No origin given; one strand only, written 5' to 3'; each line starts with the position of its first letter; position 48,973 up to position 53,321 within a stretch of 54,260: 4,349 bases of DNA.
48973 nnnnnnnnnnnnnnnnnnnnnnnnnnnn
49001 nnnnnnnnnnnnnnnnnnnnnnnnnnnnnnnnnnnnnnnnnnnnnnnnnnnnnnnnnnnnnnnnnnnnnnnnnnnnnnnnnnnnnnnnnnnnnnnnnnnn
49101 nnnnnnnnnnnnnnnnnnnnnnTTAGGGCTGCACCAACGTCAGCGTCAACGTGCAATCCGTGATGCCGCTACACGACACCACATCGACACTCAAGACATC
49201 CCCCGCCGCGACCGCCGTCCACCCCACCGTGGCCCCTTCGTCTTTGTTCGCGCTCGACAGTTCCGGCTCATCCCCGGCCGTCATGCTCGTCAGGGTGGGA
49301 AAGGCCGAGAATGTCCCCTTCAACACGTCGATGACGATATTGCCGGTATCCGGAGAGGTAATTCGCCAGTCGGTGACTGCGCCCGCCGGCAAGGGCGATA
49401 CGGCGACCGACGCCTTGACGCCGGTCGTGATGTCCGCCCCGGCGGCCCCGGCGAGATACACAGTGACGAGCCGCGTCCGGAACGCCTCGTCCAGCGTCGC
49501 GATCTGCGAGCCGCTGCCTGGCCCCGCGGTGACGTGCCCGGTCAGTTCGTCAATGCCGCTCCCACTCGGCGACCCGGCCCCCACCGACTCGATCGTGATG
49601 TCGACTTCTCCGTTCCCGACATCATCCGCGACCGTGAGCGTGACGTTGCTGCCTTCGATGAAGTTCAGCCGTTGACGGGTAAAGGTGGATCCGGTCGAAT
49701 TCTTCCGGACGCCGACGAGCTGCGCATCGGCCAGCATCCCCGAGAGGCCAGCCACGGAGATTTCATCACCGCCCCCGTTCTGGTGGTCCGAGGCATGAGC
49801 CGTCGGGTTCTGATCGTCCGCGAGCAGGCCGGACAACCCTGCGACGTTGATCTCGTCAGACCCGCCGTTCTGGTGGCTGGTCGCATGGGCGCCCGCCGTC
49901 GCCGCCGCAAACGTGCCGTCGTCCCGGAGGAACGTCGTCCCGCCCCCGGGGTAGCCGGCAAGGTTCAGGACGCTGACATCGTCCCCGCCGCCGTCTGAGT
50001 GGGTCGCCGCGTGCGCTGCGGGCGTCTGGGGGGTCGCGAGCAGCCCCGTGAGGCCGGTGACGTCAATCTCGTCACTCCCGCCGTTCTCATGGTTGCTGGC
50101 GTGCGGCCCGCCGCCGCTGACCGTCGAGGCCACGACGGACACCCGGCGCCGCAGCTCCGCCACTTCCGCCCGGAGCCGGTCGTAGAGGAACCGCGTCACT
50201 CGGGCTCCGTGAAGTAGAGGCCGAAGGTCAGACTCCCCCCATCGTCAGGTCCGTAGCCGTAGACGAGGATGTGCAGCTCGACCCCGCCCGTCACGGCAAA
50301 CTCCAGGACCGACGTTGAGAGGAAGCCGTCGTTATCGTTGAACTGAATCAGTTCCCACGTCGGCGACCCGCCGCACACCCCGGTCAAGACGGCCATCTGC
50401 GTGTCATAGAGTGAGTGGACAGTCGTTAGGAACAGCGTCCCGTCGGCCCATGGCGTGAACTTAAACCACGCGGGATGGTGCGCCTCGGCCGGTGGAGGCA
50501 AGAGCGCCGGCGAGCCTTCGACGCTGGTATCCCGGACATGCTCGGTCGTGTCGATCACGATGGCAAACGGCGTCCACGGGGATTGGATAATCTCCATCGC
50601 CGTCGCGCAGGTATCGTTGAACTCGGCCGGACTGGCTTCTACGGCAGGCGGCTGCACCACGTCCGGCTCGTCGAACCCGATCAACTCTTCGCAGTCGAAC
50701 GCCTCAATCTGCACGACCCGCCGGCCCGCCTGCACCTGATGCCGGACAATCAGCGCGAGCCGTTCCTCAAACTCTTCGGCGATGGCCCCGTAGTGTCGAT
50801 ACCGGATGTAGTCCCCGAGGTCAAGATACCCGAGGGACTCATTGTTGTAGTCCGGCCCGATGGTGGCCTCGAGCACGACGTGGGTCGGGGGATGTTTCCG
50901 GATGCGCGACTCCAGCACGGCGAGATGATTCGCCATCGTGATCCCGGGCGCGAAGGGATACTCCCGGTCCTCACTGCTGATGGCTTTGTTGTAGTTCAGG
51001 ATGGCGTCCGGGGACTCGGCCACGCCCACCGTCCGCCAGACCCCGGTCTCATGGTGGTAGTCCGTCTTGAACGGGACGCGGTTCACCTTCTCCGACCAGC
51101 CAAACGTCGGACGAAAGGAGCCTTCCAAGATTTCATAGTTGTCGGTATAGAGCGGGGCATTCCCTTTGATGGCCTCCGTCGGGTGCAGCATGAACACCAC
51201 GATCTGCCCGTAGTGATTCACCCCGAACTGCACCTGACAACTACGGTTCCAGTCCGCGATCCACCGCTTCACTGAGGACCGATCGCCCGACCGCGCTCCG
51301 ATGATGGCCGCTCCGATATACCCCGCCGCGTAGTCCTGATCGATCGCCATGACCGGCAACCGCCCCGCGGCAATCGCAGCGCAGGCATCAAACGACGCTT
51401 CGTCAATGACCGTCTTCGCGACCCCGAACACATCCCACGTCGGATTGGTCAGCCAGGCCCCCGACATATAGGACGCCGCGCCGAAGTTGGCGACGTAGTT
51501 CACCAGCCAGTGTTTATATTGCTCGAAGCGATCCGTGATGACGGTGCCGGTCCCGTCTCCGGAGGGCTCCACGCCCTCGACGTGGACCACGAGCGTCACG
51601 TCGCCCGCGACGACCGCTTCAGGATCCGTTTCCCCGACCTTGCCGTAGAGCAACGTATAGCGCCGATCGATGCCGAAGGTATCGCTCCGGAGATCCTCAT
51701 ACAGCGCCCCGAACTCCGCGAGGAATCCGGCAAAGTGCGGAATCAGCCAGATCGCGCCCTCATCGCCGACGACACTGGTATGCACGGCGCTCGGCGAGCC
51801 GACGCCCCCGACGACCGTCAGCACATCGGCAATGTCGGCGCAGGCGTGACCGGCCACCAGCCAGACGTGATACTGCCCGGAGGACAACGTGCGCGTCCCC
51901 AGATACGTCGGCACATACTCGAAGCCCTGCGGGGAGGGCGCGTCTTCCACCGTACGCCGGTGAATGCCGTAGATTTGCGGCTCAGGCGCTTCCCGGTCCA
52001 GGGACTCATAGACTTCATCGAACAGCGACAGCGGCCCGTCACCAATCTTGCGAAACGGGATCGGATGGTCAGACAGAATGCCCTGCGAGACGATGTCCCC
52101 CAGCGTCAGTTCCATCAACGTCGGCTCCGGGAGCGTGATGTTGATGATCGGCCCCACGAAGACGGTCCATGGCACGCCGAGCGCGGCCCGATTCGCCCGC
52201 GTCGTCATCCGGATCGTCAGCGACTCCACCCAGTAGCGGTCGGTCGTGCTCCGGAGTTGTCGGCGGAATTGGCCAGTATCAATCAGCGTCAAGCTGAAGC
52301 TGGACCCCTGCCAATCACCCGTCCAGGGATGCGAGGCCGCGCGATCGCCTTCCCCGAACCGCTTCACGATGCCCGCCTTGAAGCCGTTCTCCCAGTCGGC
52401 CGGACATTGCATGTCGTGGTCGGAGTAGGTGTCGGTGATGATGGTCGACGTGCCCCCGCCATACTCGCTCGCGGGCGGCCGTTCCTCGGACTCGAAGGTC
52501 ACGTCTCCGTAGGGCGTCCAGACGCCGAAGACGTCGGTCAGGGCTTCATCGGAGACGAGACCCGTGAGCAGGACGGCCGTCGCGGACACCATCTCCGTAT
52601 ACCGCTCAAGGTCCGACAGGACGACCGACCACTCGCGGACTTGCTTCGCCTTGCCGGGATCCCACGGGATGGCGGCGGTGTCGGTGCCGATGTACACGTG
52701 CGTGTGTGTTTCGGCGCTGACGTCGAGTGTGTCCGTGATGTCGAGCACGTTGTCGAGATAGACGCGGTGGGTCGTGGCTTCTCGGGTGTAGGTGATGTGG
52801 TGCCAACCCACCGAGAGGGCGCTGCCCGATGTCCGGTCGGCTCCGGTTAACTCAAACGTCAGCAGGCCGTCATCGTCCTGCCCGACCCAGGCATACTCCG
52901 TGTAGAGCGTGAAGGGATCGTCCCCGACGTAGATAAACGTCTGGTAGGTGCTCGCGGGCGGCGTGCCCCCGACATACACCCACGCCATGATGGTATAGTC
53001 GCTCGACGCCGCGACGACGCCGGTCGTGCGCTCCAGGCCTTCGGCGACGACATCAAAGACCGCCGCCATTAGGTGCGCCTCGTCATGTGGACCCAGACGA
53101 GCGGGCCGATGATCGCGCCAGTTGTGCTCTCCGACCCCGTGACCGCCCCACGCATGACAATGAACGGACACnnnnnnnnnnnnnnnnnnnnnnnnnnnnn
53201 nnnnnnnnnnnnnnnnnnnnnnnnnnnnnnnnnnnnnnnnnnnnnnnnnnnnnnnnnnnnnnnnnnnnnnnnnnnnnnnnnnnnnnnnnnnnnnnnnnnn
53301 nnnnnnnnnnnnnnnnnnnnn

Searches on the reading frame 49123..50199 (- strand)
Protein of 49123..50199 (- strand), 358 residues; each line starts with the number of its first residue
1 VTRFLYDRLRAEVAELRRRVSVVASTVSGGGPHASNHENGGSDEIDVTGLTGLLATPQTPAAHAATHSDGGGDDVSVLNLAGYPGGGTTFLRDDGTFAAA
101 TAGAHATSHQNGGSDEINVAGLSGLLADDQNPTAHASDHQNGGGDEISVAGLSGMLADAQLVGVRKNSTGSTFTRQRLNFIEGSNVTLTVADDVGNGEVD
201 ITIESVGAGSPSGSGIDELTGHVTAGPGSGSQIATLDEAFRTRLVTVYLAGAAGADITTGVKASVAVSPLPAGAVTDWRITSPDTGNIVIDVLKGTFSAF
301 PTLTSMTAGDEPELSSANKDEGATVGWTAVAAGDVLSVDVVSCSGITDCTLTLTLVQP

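Call 12: search_protein_families(library=phrogs, proteins=[window:49123-50199:-], max_evalue=0.001)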
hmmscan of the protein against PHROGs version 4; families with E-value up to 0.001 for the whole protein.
window:49123-50199:- (358 aa): 1 family
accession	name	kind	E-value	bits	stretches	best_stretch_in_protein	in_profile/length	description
phrog_10330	-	head and packaging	5e-11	43.8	1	248-355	125-237/239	virion structural protein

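Call 73: search_protein_families(library=pfam, proteins=[window:49123-50199:-], max_evalue=0.01)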
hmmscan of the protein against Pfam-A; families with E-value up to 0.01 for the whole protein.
window:49123-50199:- (358 aa): 0 families

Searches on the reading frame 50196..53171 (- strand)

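Call 12: search_protein_families(library=phrogs, proteins=[window:50196-53171:-], max_evalue=0.001)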
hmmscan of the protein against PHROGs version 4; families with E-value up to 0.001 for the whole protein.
window:50196-53171:- (991 aa): 1 family
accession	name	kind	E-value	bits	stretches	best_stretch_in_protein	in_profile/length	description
phrog_24074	-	unknown function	5.7e-05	22.5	1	56-159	481-584/892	-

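Call 73: search_protein_families(library=pfam, proteins=[window:50196-53171:-], max_evalue=0.01)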
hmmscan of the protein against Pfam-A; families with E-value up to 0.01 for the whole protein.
window:50196-53171:- (991 aa): 1 family
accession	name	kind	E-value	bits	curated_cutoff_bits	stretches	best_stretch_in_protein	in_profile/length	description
PF13385.13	Laminin_G_3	-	2.7e-09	37.8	27.6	1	53-187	13-147/151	Concanavalin A-like lectin/glucanases superfamily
